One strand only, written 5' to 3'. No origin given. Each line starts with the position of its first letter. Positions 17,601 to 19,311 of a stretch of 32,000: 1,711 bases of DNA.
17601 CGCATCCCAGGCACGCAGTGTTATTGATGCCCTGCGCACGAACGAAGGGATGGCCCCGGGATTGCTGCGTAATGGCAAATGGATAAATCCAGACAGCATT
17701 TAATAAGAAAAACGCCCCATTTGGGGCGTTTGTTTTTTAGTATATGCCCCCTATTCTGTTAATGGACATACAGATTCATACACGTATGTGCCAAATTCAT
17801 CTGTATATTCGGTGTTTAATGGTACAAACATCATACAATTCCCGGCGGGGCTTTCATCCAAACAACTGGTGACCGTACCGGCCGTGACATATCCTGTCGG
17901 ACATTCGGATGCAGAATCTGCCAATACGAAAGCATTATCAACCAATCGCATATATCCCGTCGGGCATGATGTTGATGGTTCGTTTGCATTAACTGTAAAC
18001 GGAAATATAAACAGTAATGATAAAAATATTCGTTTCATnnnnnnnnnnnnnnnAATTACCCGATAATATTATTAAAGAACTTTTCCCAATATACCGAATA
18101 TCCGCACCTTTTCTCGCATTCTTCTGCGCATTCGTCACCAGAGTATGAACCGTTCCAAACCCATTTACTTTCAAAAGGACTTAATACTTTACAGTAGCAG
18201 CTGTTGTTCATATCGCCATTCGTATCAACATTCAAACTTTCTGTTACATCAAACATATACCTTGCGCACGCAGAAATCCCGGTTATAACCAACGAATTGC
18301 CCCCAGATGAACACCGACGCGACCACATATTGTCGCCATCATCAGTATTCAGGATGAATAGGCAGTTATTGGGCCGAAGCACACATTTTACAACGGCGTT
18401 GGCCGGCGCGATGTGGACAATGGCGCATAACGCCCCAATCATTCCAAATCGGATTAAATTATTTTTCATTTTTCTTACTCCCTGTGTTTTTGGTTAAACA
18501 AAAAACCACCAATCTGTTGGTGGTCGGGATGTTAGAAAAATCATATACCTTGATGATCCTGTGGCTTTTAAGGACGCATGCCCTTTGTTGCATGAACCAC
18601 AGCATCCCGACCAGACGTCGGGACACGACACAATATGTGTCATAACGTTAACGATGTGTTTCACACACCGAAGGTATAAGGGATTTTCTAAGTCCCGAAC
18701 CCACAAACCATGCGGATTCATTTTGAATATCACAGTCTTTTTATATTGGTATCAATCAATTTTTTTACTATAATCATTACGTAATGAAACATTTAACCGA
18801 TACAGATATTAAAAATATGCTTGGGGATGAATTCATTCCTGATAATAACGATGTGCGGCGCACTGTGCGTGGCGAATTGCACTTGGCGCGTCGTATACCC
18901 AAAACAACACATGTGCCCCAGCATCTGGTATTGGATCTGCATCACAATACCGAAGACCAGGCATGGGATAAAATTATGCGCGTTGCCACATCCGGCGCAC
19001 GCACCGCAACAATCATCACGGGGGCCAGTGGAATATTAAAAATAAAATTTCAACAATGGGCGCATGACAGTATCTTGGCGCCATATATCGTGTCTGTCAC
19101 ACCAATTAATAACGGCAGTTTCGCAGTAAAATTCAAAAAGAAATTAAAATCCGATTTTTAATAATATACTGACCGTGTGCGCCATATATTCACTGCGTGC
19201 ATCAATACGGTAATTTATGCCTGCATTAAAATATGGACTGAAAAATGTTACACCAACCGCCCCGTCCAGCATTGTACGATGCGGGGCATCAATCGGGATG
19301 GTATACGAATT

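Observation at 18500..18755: Leader copy L1 (minus strand) drives a two-gene Cys-rich operon and shares overlapping -35 boxes with divergent smr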

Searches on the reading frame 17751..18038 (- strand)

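Call 43: search_protein_families(library=pfam, proteins=[window:17751-18038:-], max_evalue=0.1)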
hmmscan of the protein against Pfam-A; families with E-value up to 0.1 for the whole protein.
window:17751-18038:- (95 aa): 1 family
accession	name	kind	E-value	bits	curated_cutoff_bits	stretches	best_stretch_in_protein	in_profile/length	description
PF12662.13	cEGF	-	0.057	13.7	26.6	0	45-61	5-21/24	Complement Clr-like EGF-like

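Call 44: search_protein_families(library=ncbifam, proteins=[window:17751-18038:-], max_evalue=0.1)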
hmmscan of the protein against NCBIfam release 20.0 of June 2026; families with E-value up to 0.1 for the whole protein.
window:17751-18038:- (95 aa): 0 families

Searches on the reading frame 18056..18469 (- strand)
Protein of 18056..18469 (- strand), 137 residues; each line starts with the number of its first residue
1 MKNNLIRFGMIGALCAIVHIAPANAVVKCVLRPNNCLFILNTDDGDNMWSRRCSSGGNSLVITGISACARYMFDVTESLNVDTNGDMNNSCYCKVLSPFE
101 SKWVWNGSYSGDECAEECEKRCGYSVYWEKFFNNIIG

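Call 43: search_protein_families(library=pfam, proteins=[window:18056-18469:-], max_evalue=0.1)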
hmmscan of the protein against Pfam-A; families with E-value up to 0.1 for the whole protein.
window:18056-18469:- (137 aa): 0 families

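Call 44: search_protein_families(library=ncbifam, proteins=[window:18056-18469:-], max_evalue=0.1)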
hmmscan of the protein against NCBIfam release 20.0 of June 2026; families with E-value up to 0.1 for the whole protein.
window:18056-18469:- (137 aa): 0 families

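Call 57: find_homologous_proteins(query=window:18056-18469:-, max_evalue=0.001)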
Query window:18056-18469:- (137 aa): 5 proteins with E <= 0.001 among 10 candidates.
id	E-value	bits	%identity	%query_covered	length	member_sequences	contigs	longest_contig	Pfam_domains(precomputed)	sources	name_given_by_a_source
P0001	2.6e-90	318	100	100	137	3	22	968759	-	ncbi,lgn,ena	-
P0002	1.4e-57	212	72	100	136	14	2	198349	-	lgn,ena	-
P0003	3.0e-52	194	69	100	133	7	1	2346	-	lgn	-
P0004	6.8e-52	193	68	100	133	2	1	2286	-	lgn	-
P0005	1.3e-50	189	68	100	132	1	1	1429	-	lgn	-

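Call 58: find_encoding_contigs(protein=P0001, flank=1500, max_places=4)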
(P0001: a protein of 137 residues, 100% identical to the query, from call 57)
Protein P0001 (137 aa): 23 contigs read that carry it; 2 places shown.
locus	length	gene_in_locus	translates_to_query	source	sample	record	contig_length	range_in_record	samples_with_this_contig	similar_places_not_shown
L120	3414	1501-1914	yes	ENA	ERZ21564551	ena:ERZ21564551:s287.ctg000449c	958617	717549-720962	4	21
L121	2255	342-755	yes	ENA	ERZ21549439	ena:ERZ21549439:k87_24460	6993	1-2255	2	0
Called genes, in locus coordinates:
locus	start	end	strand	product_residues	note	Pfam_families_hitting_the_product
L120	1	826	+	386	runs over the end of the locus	PF03797:Autotransporter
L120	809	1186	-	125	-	-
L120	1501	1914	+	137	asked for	-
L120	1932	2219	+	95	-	-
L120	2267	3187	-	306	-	PF03330:DPBB_1, PF05036:SPOR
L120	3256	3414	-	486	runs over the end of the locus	PF03023:MurJ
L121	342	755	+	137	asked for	-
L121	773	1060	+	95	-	-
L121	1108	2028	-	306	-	PF03330:DPBB_1, PF05036:SPOR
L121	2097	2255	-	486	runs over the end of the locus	PF03023:MurJ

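Call 59: find_encoding_contigs(protein=P0002, flank=1500, max_places=3)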
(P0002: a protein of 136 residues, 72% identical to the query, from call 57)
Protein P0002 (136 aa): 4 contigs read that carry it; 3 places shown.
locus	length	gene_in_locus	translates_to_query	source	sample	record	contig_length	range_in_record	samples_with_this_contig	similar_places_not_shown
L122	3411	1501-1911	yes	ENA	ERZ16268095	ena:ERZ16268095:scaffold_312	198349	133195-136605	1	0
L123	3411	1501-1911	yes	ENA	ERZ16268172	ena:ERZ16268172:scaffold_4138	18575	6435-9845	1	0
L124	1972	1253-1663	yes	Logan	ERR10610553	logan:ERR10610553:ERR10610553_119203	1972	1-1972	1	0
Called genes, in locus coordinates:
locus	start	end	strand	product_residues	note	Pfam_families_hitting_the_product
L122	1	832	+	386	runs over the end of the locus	PF03797:Autotransporter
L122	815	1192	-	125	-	-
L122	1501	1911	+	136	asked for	-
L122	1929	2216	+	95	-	-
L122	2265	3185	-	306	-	PF03330:DPBB_1, PF05036:SPOR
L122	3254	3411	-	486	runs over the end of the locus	PF03023:MurJ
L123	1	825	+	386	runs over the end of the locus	PF03797:Autotransporter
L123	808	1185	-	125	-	-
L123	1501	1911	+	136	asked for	-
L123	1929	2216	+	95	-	-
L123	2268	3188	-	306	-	PF03330:DPBB_1, PF05036:SPOR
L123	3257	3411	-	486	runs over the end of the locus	PF03023:MurJ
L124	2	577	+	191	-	?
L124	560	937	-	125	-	-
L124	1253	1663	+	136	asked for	-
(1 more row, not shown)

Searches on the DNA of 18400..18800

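Call 10: search_rna_families(source=window, start=18400, end=18800, threshold=evalue, max_evalue=10, show_alignments=3)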
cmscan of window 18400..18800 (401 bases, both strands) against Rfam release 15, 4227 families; matches with E-value up to 10: 4.
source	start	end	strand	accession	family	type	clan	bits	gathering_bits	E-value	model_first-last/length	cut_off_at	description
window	18712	18784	-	RF04327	snoMe28S-A3420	Gene; snRNA; snoRNA; CD-box;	-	20.6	60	5.4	1-98/98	no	Drosophila C/D box small nucleolar RNA snoMe28S-A3420 family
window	18490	18601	+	RF01764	azaaromatic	Cis-reg; riboswitch;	-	18.9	45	1.1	1-101/101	no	azaaromatic riboswitch aptamer (yjdF RNA)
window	18444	18574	-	RF01578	RUF1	Gene; sRNA;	-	18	70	0.38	1-264/264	no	Plasmodium RNA of unkown function RUF1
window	18680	18800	-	RF01655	ceN84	Gene; snRNA; snoRNA; HACA-box;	-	17.5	80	2.5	1-130/130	no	Caenorhabditis snoRNA ceN84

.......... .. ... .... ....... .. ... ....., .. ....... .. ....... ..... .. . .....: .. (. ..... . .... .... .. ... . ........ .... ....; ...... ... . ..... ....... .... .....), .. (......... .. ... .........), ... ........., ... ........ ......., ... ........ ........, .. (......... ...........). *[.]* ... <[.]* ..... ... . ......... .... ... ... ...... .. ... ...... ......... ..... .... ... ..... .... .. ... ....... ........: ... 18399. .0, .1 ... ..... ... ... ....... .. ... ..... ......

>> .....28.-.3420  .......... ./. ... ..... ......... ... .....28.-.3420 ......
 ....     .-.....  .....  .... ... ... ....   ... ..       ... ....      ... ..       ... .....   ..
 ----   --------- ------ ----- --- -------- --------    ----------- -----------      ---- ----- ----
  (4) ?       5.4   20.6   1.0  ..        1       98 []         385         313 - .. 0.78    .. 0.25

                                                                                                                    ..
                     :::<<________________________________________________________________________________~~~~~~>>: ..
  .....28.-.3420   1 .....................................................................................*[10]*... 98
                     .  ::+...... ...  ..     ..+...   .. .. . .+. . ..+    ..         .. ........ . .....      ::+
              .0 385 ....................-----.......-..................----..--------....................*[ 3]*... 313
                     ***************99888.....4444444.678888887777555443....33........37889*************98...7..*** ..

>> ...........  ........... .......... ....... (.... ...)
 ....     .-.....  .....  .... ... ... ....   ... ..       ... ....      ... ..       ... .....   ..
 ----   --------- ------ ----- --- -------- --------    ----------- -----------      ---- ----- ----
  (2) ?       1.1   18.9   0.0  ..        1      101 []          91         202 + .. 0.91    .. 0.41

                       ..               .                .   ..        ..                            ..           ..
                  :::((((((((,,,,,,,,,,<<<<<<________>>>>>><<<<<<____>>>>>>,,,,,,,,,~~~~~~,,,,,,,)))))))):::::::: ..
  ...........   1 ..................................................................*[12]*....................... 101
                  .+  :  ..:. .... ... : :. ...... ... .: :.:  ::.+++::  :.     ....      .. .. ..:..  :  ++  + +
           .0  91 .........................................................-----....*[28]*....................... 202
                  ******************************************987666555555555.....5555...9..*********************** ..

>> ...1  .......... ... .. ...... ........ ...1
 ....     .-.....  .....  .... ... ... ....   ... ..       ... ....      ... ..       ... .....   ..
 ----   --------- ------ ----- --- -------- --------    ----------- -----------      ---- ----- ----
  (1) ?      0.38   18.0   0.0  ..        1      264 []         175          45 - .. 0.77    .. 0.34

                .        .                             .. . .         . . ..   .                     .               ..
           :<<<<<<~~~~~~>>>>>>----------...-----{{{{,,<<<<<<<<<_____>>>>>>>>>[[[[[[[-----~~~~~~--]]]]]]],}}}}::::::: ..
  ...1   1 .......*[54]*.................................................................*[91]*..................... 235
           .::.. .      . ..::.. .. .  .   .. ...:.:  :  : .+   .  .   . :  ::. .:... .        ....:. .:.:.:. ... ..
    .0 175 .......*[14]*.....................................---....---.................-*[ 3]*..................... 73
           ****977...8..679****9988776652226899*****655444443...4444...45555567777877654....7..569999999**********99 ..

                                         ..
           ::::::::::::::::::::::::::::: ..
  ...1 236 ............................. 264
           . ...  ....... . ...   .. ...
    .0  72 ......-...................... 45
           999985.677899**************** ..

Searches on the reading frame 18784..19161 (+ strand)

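Call 43: search_protein_families(library=pfam, proteins=[window:18784-19161:+], max_evalue=0.1)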
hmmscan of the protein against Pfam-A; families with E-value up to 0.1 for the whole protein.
window:18784-19161:+ (125 aa): 1 family
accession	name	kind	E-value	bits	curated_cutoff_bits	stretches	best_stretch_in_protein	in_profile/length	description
PF01713.27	Smr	-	0.0031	18.1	25.7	1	50-101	1-55/77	Smr domain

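Call 44: search_protein_families(library=ncbifam, proteins=[window:18784-19161:+], max_evalue=0.1)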
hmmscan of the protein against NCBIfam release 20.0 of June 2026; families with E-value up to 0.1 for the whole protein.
window:18784-19161:+ (125 aa): 0 families
